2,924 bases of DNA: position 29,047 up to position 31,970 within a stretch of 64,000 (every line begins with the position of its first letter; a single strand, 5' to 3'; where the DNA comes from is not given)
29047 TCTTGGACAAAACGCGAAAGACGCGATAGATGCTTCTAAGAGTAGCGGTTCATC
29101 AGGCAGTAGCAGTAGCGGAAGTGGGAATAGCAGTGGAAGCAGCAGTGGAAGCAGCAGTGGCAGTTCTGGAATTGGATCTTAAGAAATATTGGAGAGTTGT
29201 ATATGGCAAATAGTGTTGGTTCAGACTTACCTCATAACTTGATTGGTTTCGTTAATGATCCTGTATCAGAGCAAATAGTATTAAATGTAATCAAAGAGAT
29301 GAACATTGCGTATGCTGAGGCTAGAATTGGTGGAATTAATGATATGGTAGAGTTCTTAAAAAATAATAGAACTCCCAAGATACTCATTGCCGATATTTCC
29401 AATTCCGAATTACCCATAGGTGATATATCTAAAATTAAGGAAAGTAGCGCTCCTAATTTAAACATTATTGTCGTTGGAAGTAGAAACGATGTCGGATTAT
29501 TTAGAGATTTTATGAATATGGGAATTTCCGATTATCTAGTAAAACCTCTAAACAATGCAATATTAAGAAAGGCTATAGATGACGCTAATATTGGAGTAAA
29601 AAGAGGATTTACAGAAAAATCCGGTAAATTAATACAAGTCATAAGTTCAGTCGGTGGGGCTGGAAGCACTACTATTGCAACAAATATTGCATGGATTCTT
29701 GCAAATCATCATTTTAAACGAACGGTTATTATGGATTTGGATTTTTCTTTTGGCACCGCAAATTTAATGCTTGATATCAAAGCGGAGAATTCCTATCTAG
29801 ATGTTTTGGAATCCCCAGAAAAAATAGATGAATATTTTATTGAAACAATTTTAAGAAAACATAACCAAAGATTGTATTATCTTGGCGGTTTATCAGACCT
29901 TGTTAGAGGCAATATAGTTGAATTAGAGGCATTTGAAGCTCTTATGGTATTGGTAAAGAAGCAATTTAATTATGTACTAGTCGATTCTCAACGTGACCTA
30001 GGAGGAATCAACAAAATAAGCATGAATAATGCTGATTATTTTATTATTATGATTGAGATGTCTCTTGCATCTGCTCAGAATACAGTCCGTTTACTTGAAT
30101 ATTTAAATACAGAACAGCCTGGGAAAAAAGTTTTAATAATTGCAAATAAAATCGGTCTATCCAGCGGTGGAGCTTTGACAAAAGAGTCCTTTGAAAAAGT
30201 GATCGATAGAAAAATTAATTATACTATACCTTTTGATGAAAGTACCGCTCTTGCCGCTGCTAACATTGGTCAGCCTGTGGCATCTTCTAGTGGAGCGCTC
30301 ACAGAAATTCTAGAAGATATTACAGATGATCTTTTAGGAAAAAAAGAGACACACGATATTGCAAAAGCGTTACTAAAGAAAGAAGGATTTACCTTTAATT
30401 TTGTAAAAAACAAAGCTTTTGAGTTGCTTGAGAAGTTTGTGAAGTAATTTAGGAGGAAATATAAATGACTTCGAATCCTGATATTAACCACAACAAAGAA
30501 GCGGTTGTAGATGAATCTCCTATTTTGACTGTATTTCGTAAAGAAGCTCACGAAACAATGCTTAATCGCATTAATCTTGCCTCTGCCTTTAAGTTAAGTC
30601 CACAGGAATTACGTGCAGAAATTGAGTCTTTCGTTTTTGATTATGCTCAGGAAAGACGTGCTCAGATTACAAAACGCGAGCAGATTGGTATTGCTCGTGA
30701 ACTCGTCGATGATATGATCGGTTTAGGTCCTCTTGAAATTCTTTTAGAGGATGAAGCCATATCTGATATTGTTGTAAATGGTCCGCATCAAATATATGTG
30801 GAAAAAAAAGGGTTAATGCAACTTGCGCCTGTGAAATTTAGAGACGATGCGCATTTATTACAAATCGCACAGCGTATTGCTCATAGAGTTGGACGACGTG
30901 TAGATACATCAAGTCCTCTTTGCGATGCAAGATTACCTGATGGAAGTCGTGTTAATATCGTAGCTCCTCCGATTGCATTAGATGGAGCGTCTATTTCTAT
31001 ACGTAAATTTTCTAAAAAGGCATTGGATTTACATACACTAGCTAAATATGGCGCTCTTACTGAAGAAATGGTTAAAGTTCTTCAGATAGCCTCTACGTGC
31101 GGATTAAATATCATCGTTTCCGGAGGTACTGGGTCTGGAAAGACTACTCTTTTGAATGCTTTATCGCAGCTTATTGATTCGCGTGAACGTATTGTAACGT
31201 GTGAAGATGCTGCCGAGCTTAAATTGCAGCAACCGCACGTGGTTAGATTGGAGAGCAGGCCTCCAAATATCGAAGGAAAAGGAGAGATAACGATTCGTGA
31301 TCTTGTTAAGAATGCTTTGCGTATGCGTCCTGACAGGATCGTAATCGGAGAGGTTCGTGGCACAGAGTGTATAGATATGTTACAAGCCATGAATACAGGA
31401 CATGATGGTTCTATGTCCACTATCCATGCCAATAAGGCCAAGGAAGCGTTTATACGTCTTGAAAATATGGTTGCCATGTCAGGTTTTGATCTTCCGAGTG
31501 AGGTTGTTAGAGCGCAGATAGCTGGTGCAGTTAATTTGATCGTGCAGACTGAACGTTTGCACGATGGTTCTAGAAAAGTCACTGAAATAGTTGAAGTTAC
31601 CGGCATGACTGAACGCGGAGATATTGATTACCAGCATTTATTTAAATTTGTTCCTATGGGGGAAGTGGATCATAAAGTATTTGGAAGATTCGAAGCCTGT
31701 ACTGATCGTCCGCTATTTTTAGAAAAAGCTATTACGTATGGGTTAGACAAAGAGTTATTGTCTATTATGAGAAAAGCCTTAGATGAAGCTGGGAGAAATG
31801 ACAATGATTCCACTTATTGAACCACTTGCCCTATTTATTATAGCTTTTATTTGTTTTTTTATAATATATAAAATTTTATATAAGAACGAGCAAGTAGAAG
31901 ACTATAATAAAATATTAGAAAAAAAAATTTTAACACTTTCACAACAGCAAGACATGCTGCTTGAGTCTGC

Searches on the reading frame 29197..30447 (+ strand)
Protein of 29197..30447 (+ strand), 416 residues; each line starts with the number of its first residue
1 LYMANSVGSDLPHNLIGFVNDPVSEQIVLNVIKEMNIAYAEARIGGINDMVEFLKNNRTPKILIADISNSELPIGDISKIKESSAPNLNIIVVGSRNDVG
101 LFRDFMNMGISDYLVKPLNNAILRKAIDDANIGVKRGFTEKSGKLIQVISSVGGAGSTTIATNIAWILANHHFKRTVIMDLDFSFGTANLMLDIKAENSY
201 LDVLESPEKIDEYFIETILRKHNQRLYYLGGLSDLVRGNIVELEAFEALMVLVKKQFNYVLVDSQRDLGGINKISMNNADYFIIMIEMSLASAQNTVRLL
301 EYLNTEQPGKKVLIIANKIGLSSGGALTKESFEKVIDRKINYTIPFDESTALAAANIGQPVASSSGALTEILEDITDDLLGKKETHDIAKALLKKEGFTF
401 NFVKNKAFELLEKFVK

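Call 86: search_protein_families(library=pfam, proteins=[window:29197-30447:+], max_evalue=0.001)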
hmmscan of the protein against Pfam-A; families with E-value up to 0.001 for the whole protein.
window:29197-30447:+ (416 aa): 4 families
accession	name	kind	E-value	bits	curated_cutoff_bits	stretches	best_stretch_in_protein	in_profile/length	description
PF13614.12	AAA_31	-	2.1e-12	47.8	27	1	144-305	2-166/177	AAA domain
PF01656.29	CbiA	-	6.5e-07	29.8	25.4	1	148-355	3-120/125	CobQ/CobB/MinD/ParA nucleotide binding domain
PF00072.30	Response_reg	-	7.3e-06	26.6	30.2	1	47-127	31-110/111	Response regulator receiver domain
PF10609.15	ParA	-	9.6e-05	22.3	27.1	1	144-199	4-58/246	NUBPL iron-transfer P-loop NTPase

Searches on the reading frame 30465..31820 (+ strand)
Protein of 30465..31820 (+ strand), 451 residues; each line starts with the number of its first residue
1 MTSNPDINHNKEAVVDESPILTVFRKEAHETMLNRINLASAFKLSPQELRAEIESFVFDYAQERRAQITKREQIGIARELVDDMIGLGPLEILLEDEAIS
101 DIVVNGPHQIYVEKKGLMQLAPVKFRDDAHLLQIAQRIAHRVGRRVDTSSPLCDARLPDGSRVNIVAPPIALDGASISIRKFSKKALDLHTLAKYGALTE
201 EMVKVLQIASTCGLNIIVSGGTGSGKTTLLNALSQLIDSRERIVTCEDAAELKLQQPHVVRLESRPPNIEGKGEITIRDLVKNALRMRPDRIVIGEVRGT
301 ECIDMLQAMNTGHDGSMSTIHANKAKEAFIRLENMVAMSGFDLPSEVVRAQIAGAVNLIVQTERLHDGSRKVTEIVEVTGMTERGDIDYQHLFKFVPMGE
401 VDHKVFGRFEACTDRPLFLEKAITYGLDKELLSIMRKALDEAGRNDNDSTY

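Call 86: search_protein_families(library=pfam, proteins=[window:30465-31820:+], max_evalue=0.001)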
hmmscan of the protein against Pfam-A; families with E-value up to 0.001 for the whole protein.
window:30465-31820:+ (451 aa): 2 families
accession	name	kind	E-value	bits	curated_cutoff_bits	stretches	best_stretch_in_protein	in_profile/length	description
PF00437.27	T2SSE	-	1.4e-70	238.3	24.9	1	86-361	4-275/370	Type II/IV secretion system protein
PF13555.12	AAA_29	-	0.00025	21.2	27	1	213-241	23-50/61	P-loop containing region of AAA domain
